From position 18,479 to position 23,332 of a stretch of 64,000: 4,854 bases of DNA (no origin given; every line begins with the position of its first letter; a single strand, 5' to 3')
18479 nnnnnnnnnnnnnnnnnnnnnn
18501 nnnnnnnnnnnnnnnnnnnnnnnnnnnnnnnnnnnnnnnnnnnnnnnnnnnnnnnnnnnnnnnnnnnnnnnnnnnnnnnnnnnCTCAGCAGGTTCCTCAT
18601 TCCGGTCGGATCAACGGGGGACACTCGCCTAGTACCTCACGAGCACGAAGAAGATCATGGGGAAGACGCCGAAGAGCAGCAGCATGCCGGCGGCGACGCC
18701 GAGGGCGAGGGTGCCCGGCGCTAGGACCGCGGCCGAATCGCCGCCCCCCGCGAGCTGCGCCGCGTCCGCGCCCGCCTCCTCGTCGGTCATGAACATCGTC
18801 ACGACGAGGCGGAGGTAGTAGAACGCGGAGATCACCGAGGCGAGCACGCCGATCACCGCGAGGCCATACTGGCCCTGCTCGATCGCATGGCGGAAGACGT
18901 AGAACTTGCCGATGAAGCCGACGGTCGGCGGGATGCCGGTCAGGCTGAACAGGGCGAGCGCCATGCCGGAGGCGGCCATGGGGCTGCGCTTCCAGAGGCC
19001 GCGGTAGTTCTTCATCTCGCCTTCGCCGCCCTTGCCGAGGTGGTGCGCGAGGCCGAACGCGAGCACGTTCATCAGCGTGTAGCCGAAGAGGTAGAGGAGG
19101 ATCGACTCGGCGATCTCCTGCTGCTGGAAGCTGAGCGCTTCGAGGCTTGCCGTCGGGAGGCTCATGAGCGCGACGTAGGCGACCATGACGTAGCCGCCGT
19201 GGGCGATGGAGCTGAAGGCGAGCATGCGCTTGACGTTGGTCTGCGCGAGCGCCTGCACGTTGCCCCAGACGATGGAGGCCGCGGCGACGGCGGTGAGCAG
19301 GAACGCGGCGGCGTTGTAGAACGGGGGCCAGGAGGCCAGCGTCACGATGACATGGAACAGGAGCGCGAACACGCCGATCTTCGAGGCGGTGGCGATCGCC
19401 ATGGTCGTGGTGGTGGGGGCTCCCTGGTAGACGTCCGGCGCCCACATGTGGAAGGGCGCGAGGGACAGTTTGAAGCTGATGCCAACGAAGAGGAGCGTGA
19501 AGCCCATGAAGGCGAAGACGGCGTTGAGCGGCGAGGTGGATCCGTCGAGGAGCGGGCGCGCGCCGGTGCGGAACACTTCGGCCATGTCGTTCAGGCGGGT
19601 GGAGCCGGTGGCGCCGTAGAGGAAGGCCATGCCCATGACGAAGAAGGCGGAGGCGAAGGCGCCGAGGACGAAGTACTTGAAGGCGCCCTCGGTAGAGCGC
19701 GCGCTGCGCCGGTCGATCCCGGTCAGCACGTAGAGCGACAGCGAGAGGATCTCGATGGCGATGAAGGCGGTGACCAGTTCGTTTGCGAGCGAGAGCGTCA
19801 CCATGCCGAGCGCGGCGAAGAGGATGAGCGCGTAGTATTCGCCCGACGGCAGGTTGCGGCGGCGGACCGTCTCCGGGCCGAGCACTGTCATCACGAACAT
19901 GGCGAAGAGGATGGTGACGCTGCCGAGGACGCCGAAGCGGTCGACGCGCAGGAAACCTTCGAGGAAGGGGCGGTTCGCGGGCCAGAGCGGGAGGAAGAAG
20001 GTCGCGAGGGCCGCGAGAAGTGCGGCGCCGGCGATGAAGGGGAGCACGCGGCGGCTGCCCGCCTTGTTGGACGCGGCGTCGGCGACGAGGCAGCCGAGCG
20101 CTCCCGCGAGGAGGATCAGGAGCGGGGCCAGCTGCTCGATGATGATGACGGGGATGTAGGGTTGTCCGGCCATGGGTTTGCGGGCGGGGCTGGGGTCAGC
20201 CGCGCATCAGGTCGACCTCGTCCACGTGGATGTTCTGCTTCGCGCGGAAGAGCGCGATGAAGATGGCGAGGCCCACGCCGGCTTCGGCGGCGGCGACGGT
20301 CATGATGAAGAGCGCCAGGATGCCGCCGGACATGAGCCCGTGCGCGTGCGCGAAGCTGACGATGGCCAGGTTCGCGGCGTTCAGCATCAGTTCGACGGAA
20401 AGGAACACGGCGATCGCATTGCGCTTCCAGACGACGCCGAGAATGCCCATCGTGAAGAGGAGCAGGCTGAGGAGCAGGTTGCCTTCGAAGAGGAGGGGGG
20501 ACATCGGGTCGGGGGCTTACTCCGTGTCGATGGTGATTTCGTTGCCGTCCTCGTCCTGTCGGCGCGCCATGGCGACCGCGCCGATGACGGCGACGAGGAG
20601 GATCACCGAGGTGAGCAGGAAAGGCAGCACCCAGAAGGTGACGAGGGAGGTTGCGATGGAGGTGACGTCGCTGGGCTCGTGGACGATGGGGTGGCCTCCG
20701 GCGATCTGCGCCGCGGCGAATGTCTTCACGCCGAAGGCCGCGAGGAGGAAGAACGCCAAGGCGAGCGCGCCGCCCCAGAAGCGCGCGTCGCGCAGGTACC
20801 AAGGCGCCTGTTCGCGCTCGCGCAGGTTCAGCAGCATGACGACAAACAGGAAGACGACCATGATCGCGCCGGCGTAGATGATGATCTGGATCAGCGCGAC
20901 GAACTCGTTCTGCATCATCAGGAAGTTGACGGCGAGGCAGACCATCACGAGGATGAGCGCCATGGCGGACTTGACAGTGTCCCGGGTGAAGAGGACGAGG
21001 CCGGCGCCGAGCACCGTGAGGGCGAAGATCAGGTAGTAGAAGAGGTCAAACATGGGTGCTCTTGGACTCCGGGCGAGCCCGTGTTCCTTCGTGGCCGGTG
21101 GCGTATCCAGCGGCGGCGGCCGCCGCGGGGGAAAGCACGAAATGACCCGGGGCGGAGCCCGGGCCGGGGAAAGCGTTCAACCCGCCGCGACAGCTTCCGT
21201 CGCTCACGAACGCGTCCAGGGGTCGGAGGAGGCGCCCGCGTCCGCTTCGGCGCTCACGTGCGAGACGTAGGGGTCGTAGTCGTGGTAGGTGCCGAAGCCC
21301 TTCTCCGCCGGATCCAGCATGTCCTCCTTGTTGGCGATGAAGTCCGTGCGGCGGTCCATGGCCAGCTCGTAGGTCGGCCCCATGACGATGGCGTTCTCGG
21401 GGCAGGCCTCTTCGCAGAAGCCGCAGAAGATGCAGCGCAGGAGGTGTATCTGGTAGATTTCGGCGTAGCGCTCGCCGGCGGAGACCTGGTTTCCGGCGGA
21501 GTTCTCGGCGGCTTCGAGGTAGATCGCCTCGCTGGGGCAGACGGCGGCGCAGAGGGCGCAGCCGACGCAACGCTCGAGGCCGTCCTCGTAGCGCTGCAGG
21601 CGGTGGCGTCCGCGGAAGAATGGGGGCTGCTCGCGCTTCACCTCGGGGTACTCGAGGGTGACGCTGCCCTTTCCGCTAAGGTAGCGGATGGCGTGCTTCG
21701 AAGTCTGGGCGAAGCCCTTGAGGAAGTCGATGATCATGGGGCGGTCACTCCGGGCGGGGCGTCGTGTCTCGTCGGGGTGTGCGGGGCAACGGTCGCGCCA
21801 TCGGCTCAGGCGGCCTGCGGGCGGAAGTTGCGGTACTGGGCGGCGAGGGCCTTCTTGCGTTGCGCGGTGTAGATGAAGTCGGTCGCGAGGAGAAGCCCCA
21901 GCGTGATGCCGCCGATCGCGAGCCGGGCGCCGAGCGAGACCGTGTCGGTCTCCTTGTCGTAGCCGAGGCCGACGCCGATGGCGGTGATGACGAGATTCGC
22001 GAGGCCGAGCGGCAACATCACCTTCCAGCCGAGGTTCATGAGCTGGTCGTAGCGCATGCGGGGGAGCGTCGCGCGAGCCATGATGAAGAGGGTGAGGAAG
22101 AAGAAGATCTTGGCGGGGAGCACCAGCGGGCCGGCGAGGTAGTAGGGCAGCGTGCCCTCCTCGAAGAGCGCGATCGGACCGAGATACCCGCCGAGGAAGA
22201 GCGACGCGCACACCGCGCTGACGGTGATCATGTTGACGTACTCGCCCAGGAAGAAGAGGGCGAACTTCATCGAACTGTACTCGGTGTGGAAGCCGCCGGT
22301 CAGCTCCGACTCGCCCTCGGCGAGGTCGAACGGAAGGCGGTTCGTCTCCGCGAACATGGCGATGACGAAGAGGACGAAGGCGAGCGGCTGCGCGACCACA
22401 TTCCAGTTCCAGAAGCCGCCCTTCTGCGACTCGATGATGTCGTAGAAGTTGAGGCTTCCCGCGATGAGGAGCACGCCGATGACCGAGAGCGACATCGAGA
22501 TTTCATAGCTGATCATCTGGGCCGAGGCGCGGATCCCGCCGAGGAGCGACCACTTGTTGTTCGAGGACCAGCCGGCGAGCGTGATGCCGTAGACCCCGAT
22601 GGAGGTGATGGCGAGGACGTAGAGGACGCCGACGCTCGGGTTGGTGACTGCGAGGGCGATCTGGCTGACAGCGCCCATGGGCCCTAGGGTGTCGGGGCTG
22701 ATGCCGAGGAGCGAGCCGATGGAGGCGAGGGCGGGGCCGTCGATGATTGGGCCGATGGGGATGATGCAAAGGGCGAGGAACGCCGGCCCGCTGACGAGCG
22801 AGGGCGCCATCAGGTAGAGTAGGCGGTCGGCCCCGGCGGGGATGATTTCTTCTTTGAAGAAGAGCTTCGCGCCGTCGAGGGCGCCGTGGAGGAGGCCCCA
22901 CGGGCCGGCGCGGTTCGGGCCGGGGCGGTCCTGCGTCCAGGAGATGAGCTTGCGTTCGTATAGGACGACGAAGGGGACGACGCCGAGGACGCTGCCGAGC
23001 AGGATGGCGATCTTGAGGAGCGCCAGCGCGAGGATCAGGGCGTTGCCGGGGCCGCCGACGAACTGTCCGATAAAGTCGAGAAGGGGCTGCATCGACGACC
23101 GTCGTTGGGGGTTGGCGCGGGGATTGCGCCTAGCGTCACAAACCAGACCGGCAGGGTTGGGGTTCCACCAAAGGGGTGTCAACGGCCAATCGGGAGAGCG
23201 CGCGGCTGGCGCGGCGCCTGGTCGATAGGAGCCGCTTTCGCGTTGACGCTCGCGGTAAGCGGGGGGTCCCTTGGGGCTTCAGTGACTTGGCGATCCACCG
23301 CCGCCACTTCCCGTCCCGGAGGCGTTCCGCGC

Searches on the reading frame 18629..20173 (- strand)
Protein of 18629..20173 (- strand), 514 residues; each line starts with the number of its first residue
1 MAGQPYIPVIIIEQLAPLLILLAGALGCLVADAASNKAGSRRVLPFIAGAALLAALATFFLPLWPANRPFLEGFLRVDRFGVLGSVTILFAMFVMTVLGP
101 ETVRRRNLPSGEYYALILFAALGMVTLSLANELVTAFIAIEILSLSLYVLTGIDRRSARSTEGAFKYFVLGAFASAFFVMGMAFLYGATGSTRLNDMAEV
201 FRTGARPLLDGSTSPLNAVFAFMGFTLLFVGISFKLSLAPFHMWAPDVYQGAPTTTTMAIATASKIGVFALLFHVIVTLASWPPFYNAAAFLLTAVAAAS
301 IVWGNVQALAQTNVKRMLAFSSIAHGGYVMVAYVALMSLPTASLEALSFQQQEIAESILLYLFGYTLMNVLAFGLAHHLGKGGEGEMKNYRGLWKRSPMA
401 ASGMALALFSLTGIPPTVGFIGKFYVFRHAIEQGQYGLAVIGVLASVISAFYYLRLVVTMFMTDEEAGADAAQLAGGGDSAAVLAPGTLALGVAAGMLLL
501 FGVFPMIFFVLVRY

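Call 27: search_protein_families(library=pfam, proteins=[window:18629-20173:-], max_evalue=0.001)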
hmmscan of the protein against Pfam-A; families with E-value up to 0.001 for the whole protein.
window:18629-20173:- (514 aa): 1 family
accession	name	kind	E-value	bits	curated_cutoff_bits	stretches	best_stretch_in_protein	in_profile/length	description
PF00361.26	Proton_antipo_M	-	1.3e-63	215.4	21.5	1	130-449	1-294/294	NADH:quinone oxidoreductase/Mrp antiporter, TM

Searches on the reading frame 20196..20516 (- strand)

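Call 27: search_protein_families(library=pfam, proteins=[window:20196-20516:-], max_evalue=0.001)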
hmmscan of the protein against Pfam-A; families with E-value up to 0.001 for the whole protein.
window:20196-20516:- (106 aa): 1 family
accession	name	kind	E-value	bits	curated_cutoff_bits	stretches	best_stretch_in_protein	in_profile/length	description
PF00420.29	Oxidored_q2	-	3.9e-24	84.7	26.1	1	14-106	3-95/95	NADH-ubiquinone/plastoquinone oxidoreductase chain 4L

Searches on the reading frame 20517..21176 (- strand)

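Call 27: search_protein_families(library=pfam, proteins=[window:20517-21176:-], max_evalue=0.001)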
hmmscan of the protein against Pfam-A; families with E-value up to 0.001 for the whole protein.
window:20517-21176:- (219 aa): 1 family
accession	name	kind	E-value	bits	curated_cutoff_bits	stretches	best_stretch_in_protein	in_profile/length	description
PF00499.25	Oxidored_q3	-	2.9e-33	115.1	33.2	1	58-202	2-145/146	NADH-ubiquinone/plastoquinone oxidoreductase chain 6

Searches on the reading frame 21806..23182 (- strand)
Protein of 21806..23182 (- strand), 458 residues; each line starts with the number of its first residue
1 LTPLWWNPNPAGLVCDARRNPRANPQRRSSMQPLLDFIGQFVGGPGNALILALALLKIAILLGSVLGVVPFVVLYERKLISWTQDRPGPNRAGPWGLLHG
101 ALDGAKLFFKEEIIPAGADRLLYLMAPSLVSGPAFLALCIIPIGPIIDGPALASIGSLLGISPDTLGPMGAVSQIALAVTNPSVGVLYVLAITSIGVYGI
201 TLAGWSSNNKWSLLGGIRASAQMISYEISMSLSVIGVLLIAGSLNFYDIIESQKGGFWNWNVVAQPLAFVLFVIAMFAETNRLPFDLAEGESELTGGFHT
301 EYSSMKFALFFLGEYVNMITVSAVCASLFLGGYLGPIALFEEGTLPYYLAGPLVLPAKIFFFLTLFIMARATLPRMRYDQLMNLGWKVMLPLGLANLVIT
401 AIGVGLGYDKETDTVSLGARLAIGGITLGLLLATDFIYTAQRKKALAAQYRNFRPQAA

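Call 27: search_protein_families(library=pfam, proteins=[window:21806-23182:-], max_evalue=0.001)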
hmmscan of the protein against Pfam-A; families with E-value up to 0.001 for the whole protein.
window:21806-23182:- (458 aa): 1 family
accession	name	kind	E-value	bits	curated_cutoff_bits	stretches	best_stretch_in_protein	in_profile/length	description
PF00146.26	NADHdh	-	2.5e-114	382.1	27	1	57-401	2-298/298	NADH dehydrogenase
